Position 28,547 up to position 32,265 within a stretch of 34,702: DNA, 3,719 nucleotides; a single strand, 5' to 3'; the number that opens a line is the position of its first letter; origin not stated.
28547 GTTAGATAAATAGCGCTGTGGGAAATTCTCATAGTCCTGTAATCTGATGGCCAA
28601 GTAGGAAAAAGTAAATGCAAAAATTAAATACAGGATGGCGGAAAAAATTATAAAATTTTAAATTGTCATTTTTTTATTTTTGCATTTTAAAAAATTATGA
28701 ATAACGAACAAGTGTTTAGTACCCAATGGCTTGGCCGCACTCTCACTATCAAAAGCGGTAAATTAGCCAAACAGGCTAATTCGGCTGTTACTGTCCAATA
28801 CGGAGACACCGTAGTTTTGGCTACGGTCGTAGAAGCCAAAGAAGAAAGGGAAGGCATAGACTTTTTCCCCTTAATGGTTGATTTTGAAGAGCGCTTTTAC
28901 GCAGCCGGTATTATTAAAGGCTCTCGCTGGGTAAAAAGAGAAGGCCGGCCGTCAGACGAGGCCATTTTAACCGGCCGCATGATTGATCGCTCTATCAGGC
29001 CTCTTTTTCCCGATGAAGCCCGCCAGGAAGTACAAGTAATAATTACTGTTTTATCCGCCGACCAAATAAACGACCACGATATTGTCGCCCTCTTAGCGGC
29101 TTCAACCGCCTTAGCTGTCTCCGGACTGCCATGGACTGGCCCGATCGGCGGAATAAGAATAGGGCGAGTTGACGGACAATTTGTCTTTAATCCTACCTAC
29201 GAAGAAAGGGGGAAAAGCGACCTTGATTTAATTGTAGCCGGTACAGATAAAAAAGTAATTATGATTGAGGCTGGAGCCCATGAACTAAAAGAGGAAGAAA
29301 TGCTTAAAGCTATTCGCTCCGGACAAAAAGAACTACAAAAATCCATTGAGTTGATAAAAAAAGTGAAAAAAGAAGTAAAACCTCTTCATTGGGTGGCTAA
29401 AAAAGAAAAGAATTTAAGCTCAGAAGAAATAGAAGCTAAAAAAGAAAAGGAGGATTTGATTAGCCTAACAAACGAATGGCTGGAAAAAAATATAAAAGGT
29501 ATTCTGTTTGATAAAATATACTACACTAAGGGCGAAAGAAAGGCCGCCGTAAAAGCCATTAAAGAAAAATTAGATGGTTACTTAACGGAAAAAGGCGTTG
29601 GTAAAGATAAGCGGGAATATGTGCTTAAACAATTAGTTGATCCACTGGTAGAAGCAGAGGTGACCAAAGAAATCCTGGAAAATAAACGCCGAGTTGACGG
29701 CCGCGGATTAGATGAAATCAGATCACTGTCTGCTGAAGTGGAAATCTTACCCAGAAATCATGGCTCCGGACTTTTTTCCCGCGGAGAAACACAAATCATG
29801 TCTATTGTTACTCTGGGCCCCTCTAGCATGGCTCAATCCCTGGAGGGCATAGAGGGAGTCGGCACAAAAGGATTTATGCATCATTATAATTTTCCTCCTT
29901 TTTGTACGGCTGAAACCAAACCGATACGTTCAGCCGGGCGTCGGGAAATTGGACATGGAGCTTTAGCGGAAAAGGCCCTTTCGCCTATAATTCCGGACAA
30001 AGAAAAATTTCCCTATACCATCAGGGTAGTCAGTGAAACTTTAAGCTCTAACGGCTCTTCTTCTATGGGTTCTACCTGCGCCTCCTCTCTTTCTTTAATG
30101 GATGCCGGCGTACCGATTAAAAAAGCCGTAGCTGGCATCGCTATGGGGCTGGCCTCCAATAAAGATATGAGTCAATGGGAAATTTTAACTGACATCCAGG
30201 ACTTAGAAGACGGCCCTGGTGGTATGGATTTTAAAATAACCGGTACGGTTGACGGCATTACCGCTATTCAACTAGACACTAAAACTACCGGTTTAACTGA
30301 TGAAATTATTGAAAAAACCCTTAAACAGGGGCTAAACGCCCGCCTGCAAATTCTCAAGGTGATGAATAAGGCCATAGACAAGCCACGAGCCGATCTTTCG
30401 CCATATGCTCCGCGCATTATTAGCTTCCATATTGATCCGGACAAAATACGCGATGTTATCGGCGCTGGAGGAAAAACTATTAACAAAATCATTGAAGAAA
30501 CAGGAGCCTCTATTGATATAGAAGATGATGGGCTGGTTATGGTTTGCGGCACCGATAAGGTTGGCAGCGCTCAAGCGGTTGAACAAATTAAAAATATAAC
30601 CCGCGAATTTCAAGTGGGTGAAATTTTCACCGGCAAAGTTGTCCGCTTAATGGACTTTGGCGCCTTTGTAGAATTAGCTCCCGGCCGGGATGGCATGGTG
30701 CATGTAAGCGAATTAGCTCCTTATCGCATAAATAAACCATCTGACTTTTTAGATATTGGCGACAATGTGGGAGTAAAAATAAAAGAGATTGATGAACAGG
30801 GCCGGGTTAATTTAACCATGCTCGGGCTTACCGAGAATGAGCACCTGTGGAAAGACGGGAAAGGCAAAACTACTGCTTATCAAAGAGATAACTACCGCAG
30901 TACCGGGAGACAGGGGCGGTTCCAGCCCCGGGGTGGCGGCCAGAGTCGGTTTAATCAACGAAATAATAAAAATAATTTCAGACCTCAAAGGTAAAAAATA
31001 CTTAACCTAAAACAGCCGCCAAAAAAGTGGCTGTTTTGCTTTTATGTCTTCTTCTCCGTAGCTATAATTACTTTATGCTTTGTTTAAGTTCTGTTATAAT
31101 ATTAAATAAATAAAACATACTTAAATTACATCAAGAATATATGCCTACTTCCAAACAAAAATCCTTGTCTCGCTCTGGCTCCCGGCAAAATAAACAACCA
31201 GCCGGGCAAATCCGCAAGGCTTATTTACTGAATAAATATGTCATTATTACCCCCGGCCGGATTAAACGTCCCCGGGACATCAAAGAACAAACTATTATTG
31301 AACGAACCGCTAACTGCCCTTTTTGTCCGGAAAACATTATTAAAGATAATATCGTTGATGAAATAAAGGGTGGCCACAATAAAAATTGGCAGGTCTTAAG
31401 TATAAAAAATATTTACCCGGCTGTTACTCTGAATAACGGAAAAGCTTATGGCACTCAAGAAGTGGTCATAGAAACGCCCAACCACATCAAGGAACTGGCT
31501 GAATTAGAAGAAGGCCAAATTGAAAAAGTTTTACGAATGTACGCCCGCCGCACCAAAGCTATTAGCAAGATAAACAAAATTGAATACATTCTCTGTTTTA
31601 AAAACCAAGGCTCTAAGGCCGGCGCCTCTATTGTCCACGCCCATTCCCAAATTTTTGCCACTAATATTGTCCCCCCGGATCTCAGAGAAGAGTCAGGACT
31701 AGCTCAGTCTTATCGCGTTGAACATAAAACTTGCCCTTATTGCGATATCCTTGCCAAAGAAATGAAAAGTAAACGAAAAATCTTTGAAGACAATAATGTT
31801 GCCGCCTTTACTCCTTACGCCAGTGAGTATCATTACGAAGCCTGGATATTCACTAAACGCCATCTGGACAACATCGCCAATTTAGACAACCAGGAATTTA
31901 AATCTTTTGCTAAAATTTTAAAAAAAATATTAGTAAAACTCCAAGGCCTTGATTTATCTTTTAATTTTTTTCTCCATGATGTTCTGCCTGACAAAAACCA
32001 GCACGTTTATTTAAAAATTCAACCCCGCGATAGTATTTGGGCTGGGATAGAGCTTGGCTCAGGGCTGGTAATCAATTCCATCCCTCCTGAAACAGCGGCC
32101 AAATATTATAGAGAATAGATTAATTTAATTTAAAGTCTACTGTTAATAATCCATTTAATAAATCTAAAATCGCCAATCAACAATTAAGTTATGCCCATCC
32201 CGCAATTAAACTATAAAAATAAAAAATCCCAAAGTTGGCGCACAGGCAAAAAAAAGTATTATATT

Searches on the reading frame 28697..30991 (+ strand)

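Call 96: search_protein_families(library=pfam, proteins=[window:28697-30991:+], max_evalue=0.001)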
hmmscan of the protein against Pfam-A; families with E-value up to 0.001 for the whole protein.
window:28697-30991:+ (765 aa): 5 families
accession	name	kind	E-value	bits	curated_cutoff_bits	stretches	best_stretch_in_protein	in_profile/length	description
PF01138.27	RNase_PH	-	6.3e-54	182.3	25.5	2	14-145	3-130/130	3' exoribonuclease family, domain 1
PF03725.20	RNase_PH_C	-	1.1e-20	73.8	20.8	1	148-211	1-66/67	3' exoribonuclease family, domain 2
PF00575.29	S1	-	9.7e-16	58.4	22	1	637-707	1-72/74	S1 RNA binding domain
PF00013.35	KH_1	-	5.5e-11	42.5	21.5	1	575-632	2-65/66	KH domain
PF03726.19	PNPase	-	9.8e-06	26.4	24.6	1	263-336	11-80/81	Polyribonucleotide nucleotidyltransferase, RNA binding domain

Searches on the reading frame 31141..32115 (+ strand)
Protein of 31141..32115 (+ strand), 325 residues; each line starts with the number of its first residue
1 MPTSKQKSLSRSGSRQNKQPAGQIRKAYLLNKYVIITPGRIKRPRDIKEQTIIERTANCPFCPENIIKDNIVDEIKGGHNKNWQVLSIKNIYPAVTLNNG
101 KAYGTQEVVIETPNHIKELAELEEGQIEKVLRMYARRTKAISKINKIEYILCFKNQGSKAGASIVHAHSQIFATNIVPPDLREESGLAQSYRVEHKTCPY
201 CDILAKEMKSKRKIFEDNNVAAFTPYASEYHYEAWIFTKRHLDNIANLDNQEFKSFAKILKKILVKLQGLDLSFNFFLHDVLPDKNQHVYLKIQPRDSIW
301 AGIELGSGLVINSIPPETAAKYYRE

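Call 96: search_protein_families(library=pfam, proteins=[window:31141-32115:+], max_evalue=0.001)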
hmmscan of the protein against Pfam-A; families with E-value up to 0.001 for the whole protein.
window:31141-32115:+ (325 aa): 6 families
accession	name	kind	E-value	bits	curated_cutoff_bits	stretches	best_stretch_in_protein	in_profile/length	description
PF01087.27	GalP_UDP_transf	-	8.8e-17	62.6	22.1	1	23-178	13-184/184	Galactose-1-phosphate uridyl transferase, N-terminal domain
PF16285.10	DUF4931_N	-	3e-12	47.2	24.1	1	48-174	9-121/124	Domain of unknown function (DUF4931) N-terminal domain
PF01230.28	HIT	-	5.4e-07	30.6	21.5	0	210-269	5-64/98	HIT domain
PF02744.22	GalP_UDP_tr_C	-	4.6e-06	26.9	29.2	1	188-270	5-88/165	Galactose-1-phosphate uridyl transferase, C-terminal domain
PF16268.10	DUF4921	-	8.2e-05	22.1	28.5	1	145-318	219-388/425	Domain of unknown function (DUF4921)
PF11969.13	DcpS_C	-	0.00021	22.2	24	0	198-264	2-67/114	Scavenger mRNA decapping enzyme C-term binding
